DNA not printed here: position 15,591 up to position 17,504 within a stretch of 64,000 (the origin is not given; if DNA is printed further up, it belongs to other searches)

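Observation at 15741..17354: Orphan 537-aa protein after hsdR with a C-terminal Rx5H motif (possible HEPN-type effector)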

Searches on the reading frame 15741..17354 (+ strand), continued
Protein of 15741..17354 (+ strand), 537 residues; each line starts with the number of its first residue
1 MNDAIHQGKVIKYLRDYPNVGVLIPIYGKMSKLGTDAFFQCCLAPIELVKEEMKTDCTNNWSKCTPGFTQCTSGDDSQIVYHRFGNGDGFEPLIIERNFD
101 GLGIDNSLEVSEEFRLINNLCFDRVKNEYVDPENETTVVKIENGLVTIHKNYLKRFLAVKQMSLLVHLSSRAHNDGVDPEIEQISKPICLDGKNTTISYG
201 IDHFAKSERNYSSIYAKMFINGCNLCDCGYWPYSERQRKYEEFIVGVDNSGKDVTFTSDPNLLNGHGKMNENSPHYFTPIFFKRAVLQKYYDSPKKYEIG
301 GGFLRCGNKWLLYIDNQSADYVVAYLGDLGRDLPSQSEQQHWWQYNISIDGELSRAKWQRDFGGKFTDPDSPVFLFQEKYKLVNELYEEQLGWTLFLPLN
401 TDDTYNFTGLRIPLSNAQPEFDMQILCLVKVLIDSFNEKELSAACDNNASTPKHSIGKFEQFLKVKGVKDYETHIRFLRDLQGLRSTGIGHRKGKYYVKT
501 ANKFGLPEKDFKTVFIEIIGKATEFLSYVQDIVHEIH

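Call 27: fold_search(model_id=the predicted structure, library=pdb)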
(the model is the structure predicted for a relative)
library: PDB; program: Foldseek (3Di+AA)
matches with E <= 10: 777; with E <= 0.001: 0
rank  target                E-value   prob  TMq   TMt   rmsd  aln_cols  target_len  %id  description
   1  5f8q_A                5.6e-02  0.06  0.07  0.08  28.6       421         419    9  Blood group antigen binding adhesin BabA of Helicobacter pylori strain S831 in complex with Nanobody Nb-ER19 (released 2016-01-20)
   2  5kgo_D                1.5e-01  0.08  0.06  0.11  22.4       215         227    7  Structure of K. pneumonia MrkH-c-di-GMP complex (released 2016-08-17)
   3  5kec_D                1.7e-01  0.07  0.06  0.12  21.2       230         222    7  Structure of K. pneumonia MrkH in its apo state. (released 2016-08-17)
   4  5f7y_A                1.7e-01  0.04  0.09  0.10  27.6       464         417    9  Blood group antigen binding adhesin BabA of Helicobacter pylori strain 17875 in complex with blood group A type-1 hexa (released 2016-01-20)
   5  9xps_1                2.3e-01  0.12  0.09  0.18  21.3       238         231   10  The neck structure of the Phage Phikz (released 2026-02-11)
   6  5kec_A                2.4e-01  0.06  0.06  0.11  22.2       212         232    7  Structure of K. pneumonia MrkH in its apo state. (released 2016-08-17)
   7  8dgc_B                2.5e-01  0.94  0.20  0.06   7.0       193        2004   10  Avs3 bound to phage PhiV-1 terminase (released 2022-08-03)
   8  5ejl                  2.8e-01  0.08  0.07  0.12  20.3       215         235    7  MrkH, A novel c-di-GMP dependence transcription regulatory factor. (released 2016-10-19)
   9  6hzk_A                2.9e-01  0.66  0.07  0.11   6.4        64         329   22  Crystal structure of redox-inhibited phosphoribulokinase from Synechococcus sp. (strain PCC 6301) (released 2019-03-27)
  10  9n73_LI               2.9e-01  0.04  0.08  0.08  20.8       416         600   12  SSU processome maturation and disassembly, State G (released 2025-10-29)
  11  6i3v_F                3.1e-01  0.08  0.07  0.16  16.7       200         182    8  x-ray structure of the human mitochondrial PRELID1 in complex with TRIAP1 (released 2019-03-20)
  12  6hzk_B                3.3e-01  0.63  0.07  0.12   6.4        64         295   22  Crystal structure of redox-inhibited phosphoribulokinase from Synechococcus sp. (strain PCC 6301) (released 2019-03-27)
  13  8dgc_A                4.5e-01  0.87  0.21  0.06   6.6       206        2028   11  Avs3 bound to phage PhiV-1 terminase (released 2022-08-03)
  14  6i3v_B                4.5e-01  0.09  0.08  0.19  16.9       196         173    8  x-ray structure of the human mitochondrial PRELID1 in complex with TRIAP1 (released 2019-03-20)
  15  5a4x_A                5.5e-01  0.14  0.06  0.16  14.5        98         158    9  The crystal structure of Arabidopsis thaliana CAR4 in complex with two calcium ions and Zn (released 2016-03-02)
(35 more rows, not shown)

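Call 28: search_protein_families(library=pfam, proteins=[P0124, P0176, P0211, P0151, P0199, P0241, P0267, P0260], max_evalue=0.01)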
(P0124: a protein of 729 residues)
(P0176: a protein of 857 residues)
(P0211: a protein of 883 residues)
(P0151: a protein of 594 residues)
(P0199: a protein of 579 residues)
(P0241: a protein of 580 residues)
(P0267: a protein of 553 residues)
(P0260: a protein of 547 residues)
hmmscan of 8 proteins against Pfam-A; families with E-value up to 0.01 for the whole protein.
P0124 (729 aa): 5 families
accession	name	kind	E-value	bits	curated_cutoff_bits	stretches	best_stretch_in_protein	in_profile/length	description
PF01381.28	HTH_3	-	5.8e-13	49.1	23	1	553-601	1-49/55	Helix-turn-helix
PF12844.13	HTH_19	-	2.9e-09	37.1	30.2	1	550-601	1-52/64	Helix-turn-helix domain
PF13560.12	HTH_31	-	2.8e-08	34.4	27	1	549-602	2-56/64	Helix-turn-helix domain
PF13384.12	HTH_23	-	0.0014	18.8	24.6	0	551-579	6-35/50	Homeodomain-like domain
PF01371.25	Trp_repressor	-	0.005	17.3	27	0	547-577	33-65/88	Trp repressor protein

P0176 (857 aa): 1 family
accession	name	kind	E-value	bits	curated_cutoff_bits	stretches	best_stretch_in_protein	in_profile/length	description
PF01048.26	PNP_UDP_1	-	4.2e-12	46.4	25.1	1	632-836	45-225/233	Phosphorylase superfamily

P0211 (883 aa): 1 family
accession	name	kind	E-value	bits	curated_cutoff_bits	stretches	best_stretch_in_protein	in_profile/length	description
PF03235.19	GmrSD_N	-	5.9e-16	59.6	33.2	1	561-706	1-196/199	GmrSD restriction endonuclease, N-terminal domain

P0151 (594 aa): 0 families

P0199 (579 aa): 0 families

P0241 (580 aa): 0 families

P0267 (553 aa): 0 families

P0260 (547 aa): 0 families

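Call 33: find_related_loci(query=A2, collection=genome_contigs, flank=10000)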
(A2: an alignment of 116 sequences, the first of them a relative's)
Query A2 (537 aa) in genome_contigs; peptide patterns used: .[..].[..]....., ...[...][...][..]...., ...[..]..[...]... (x = any residue, [..] = any of these).
97 stretches matched a pattern; 75 encode a relative of the query (tblastn E <= 1e-3); 74 distinct loci.
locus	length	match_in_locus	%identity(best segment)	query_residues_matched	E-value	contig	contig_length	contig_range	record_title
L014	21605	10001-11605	50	1-536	3e-176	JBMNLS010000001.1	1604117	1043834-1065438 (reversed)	MAG: Christensenellales bacterium isolate SBF912LR0HQ0176 contig_27394, whole genome shotgun sequence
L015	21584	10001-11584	51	1-529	1e-172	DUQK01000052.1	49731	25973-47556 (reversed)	MAG TPA_asm: Christensenellaceae bacterium isolate AS08sgBPME_399 263356_AS08, whole genome shotgun sequence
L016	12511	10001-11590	47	1-531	1e-166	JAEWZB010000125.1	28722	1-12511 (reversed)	MAG: Bacillota bacterium isolate OH_SFB_195 k127_490733, whole genome shotgun sequence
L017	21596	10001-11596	47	1-537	1e-162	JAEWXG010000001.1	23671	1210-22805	MAG: Bacillota bacterium isolate OH_SFB_13 k127_184723, whole genome shotgun sequence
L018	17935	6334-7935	45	1-537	3e-151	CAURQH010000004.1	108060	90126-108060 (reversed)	MAG TPA_asm: uncultured Veillonella sp. isolate ERR9969214_bin.13_MetaWRAP_v1.3_MAG genome assembly, contig: ERZ21616163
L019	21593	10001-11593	45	1-537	5e-149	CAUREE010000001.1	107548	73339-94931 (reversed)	MAG TPA_asm: uncultured Veillonella sp. isolate ERR9969015_bin.10_MetaWRAP_v1.3_MAG genome assembly, contig: ERZ21615735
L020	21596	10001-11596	45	1-537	3e-149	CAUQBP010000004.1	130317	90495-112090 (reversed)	MAG TPA_asm: uncultured Veillonella sp. isolate ERR9969019_bin.11_MetaWRAP_v1.3_MAG genome assembly, contig: ERZ21615905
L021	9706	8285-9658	48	1-463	2e-147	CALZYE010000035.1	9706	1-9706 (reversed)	MAG: uncultured Clostridia bacterium isolate SRR5240737_bin.28_metaWRAP_v1.3_MAG genome assembly, contig: ERZ9450709.335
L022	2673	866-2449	43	5-530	4e-144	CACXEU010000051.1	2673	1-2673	MAG: uncultured Lachnospiraceae bacterium isolate RUG11188 genome assembly, contig: RUG11188_asm_51, whole genome shotgu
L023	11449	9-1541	43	22-530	4e-136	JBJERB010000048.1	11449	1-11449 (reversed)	MAG: Oscillospiraceae bacterium isolate PUUB16_bin.039 NODE_3772_length_11449_cov_12.376777, whole genome shotgun sequen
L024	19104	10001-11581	42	5-529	1e-135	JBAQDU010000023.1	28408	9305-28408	MAG: Clostridiaceae bacterium isolate MFD10577_ilm_asm_bin29 k127_62764, whole genome shotgun sequence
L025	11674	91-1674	42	5-530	7e-135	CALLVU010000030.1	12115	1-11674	MAG TPA_asm: uncultured Lachnoanaerobaculum sp. isolate ERR589484_bin.16_CONCOCT_v1.1_MAG genome assembly, contig: ERZ77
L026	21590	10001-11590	42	3-530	1e-134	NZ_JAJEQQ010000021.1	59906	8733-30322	Blautia fusiformis strain CLA-AA-H217 NODE_21_length_59906_cov_23.399188, whole genome shotgun sequence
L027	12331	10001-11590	42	3-530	2e-134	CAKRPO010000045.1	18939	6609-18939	uncultured Blautia sp. isolate REFINED_METABAT215_TOP10_CONTIGS_1500_ASSEMBLY_K77_MERGED__Hadza_PheChl_Fiber-Hadza-Nepal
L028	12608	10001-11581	42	5-529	3e-134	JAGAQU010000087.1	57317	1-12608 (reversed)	MAG: Lachnospiraceae bacterium isolate RGIG8689 Water_deer_Colon-2__c427831, whole genome shotgun sequence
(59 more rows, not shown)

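Call 47: search_protein_families(library=pfam, alignment_id=A4, max_evalue=1)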
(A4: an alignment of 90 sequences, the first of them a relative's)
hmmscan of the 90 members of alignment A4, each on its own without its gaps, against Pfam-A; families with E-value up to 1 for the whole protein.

A. member 1, P0001 (537 aa): 1 family
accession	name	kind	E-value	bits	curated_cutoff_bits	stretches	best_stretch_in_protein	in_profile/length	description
PF19958.5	EAD6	-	0.035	14.7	27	1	427-450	9-32/75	Effector-associated domain 6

B. families by the number of members that match (of 90 scanned): 40 families (the first 25 are shown)
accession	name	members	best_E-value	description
PF23632.1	SAP_RNF34_RFFL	2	0.21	RNF34/RFFL SAP domain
PF05974.18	DUF892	1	0.0071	Domain of unknown function (DUF892)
PF18362.6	THB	1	0.011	Tri-helix bundle domain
PF16109.11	DUF4827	1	0.017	Domain of unknown function (DUF4827)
PF03874.21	RNA_pol_Rpb4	1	0.023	RNA polymerase Rpb4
PF19958.5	EAD6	1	0.035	Effector-associated domain 6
PF24435.1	RRM_NFXL1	1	0.039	NFXL1 RRM-like domain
PF06757.18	Ins_allergen_rp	1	0.043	Insect allergen related repeat, nitrile-specifier detoxification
PF03732.24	Retrotrans_gag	1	0.057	Retrotransposon gag protein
PF22960.2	UBR1-like_wing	1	0.058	E3 ubiquitin-protein ligase UBR1-like, winged-helix domain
PF00217.24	ATP-gua_Ptrans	1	0.067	ATP:guanido phosphotransferase, C-terminal catalytic domain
PF09059.15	TyeA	1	0.067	TyeA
PF06294.16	CH_2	1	0.069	CH-like domain in sperm protein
PF06034.16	DUF919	1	0.078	Nucleopolyhedrovirus protein of unknown function (DUF919)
PF05561.16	DUF764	1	0.079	Borrelia burgdorferi protein of unknown function (DUF764)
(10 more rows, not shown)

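Call 50: find_encoding_contigs(protein=P0021, flank=10000, max_places=2)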
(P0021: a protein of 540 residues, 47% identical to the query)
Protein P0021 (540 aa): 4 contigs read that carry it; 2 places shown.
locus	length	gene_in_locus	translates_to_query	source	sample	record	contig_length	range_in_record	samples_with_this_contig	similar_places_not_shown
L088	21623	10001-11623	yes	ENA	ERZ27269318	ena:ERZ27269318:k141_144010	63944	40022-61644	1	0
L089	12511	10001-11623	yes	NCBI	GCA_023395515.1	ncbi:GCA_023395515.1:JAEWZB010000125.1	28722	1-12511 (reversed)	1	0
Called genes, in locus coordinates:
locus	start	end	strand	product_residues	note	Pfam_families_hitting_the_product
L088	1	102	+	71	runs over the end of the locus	-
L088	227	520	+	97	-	PF01250:Ribosomal_S6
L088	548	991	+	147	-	PF00436:SSB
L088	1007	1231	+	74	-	PF01084:Ribosomal_S18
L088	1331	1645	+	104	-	PF12643:MazG-like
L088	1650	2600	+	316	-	PF09991:DUF2232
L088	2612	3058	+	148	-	PF01281:Ribosomal_L9_N, PF03948:Ribosomal_L9_C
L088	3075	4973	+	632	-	PF00158:Sigma54_activat, PF01078:Mg_chelatase, PF05496:RuvB_N (weak), PF13191:AAA_16 (weak), PF00004:AAA, PF07728:AAA_5, PF05362:Lon_C, PF13541:ChlI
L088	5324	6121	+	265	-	PF07508:Recombinase, PF13408:Zn_ribbon_recom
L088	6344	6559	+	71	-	PF13443:HTH_26, PF01381:HTH_3 (weak)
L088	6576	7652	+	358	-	PF00145:DNA_methylase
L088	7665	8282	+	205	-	-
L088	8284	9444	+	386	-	PF03235:GmrSD_N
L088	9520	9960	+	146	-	PF03852:Vsr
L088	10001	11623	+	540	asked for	-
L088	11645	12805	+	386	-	PF09565:RE_NgoFVII (faint), PF13091:PLDc_2, PF00614:PLDc (faint)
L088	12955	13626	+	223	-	PF01222:ERG4_ERG24 (weak), PF04140:ICMT, PF04191:PEMT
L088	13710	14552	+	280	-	PF00165:HTH_AraC, PF12833:HTH_18, PF00165:HTH_AraC (weak), PF06445:GyrI-like, PF14526:Cass2 (weak)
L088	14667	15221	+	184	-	PF19641:DUF6144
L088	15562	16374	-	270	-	-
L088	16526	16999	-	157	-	PF00376:MerR, PF13411:MerR_1, PF09278:MerR-DNA-bind (weak)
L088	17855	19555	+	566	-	PF16927:HisKA_7TM, PF06580:His_kinase, PF02518:HATPase_c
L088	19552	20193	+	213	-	PF00072:Response_reg, PF00196:GerE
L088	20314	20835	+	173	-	PF10387:DUF2442 (faint)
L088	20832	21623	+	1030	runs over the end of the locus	?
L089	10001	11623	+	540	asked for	-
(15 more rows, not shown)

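Call 51: find_encoding_contigs(protein=P0067, flank=10000, max_places=2)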
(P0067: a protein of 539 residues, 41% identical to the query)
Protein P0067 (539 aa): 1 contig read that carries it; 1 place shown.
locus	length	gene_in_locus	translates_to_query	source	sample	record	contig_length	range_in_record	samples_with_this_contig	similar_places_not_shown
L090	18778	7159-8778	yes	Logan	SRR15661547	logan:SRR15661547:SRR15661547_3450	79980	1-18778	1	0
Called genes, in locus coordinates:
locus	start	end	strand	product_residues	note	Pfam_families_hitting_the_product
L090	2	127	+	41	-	?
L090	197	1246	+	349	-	PF00437:T2SSE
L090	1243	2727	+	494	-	-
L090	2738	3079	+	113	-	-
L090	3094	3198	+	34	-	-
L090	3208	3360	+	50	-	-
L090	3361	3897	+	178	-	-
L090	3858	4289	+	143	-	-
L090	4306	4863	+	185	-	-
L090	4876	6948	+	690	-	PF18998:Flg_new_2 (weak)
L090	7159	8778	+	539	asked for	-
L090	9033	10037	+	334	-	PF18941:DUF5688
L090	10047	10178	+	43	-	-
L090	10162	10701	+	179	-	PF04002:RadC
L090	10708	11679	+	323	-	PF13154:DUF3991, PF13155:Toprim_2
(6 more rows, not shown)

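Call 52: find_encoding_contigs(protein=P0106, flank=10000, max_places=4)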
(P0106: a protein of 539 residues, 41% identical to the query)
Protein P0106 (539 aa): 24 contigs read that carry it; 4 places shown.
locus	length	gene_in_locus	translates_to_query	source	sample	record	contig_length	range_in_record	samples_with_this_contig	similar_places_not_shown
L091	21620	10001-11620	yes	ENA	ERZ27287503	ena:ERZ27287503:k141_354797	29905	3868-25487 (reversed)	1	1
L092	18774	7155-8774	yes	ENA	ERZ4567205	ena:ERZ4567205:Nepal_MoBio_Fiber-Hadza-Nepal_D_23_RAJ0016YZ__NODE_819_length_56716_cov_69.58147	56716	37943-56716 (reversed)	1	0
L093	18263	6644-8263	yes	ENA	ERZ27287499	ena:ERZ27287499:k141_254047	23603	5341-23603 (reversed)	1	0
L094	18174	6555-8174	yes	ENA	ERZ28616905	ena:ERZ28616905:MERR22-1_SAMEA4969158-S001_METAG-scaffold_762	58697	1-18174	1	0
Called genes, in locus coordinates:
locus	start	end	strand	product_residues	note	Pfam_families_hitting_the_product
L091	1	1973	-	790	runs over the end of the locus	PF11130:TraC_F_IV (faint), PF01935:DUF87 (weak), PF19044:P-loop_TraG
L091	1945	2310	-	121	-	PF12666:PrgI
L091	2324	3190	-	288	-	PF19478:TrbL_2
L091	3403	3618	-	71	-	PF12750:Maff2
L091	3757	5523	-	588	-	PF02534:T4SS-DNA_transf, PF10412:TrwB_AAD_bind, PF12696:TraG-D_C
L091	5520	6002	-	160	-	PF12687:DUF3801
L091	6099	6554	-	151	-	-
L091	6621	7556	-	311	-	PF02195:ParB_N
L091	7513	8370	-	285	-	PF00142:Fer4_NifH, PF01656:CbiA, PF02374:ArsA_ATPase (faint), PF06564:CBP_BcsQ, PF09140:MipZ (faint), PF10609:ParA, PF13614:AAA_31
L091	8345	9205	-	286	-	PF06970:RepA_N, PF19481:DUF6017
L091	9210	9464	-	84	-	-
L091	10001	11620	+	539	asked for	-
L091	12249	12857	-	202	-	PF02661:Fic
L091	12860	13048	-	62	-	-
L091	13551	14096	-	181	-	PF13302:Acetyltransf_3, PF13420:Acetyltransf_4 (weak), PF00583:Acetyltransf_1, PF13673:Acetyltransf_10, PF13508:Acetyltransf_7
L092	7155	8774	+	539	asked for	-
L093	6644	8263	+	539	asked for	-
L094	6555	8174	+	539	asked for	-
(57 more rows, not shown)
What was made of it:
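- It lies at the edge of ICEs next to RepA/ParAB or relaxase/T4SS modules (calls 51, 52). One such ICE variant is listed in 58 blocks of the collection (call 52).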

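Call 53: search_dna_similar(query=window:15741-17351:+, collection=plasmids, mode=protein, max_rows=25)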
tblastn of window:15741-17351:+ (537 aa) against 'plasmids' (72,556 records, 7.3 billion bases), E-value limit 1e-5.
Records with a match: 10; places in all: 10; records where one place covers at least 80% of the query: 1.
Best place of each record, by identity: <60% 10.
By first word of the organism name: Rhodococcus 4; Streptomyces 4; Pseudomonas 1; Moraxella 1.
By predicted mobility (MOB-suite, as given by PLSDB): non-mobilizable 9; mobilizable 1.
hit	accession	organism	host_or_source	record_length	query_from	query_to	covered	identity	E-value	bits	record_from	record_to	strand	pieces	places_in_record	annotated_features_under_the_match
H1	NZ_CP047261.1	Pseudomonas syringae pv. maculicola str. ES4326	-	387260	75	533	85%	33.3%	5e-66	239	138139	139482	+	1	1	hypothetical protein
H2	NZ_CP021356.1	Rhodococcus oxybenzonivorans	river sediment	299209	146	532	72%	26.9%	3e-24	115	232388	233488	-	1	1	hypothetical protein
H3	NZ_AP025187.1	Rhodococcus sp. RDE2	-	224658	146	526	71%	27.3%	8e-25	117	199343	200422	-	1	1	hypothetical protein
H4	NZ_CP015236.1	Rhodococcus fascians D188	Chrysanthemum x morifolium,Culture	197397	146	527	71%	25.8%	7e-26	120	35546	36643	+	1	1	hypothetical protein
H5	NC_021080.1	Rhodococcus fascians D188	-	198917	146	527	71%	25.8%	7e-26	120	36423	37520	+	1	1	hypothetical protein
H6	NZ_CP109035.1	Streptomyces longwoodensis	-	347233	273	535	46%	36.8%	3e-27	149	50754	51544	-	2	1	hypothetical protein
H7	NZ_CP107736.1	Streptomyces longwoodensis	-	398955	273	535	46%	36.8%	4e-27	149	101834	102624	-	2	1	hypothetical protein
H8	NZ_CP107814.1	Streptomyces longwoodensis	-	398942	273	535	46%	36.8%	4e-27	149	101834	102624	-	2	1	hypothetical protein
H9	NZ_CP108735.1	Streptomyces sp. NBC_00984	-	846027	348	524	33%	28.1%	2e-6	59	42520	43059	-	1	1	hypothetical protein (x2)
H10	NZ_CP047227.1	Moraxella osloensis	whole organism,activated sludge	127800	428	534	20%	40.9%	3e-12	77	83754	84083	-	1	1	hypothetical protein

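Call 54: search_dna_similar(query=window:15741-17351:+, collection=phages, mode=protein, max_rows=15)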
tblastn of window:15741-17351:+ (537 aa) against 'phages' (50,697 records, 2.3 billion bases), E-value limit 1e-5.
No match.
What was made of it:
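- There were no tblastn hits in 50,697 phage genomes and only one full-length copy in 72,556 plasmids (calls 53, 54).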
